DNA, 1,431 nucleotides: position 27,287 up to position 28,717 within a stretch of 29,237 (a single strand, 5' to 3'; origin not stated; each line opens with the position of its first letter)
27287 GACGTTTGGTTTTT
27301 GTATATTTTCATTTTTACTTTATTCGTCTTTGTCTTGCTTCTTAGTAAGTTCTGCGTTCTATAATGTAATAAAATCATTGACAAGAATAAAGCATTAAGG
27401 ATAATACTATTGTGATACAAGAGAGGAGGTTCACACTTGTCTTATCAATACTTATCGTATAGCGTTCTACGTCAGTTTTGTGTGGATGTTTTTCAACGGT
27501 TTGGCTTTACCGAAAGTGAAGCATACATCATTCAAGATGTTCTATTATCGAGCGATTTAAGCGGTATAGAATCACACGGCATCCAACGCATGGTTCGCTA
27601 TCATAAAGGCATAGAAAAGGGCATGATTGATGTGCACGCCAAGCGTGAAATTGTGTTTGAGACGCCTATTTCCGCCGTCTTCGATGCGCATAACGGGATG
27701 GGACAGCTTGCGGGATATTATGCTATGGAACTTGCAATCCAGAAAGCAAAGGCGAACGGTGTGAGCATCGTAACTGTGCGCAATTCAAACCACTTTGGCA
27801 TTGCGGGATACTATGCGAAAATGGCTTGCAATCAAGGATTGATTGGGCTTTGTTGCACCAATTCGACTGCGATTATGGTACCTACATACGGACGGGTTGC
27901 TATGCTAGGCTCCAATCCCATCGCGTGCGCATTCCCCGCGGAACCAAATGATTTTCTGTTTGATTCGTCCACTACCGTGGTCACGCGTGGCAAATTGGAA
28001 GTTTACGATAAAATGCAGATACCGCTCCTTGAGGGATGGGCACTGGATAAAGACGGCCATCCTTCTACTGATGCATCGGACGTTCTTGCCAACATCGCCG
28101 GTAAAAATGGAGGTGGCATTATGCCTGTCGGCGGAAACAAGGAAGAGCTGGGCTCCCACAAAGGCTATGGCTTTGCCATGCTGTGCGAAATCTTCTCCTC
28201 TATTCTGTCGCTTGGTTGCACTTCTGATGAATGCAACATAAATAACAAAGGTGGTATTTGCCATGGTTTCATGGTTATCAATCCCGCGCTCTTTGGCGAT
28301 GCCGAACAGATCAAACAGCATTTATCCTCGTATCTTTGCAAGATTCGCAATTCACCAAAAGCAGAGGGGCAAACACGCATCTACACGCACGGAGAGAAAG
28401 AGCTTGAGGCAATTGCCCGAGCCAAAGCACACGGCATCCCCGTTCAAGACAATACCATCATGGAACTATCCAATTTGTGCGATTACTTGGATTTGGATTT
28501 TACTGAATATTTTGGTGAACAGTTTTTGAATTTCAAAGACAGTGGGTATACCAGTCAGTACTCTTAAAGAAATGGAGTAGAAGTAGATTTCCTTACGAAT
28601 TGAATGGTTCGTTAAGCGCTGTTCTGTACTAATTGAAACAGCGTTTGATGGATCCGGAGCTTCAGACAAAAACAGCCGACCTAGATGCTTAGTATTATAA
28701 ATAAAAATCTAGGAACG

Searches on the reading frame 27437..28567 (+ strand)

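Call 11: search_protein_families(library=pfam, proteins=[window:27437-28567:+], max_evalue=0.001)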
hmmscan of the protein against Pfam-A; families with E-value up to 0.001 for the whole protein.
window:27437-28567:+ (376 aa): 1 family
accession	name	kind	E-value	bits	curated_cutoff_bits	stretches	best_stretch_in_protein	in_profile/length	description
PF02615.19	Ldh_2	-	6.7e-114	380.9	38.8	1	7-344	2-332/333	Malate/L-lactate dehydrogenase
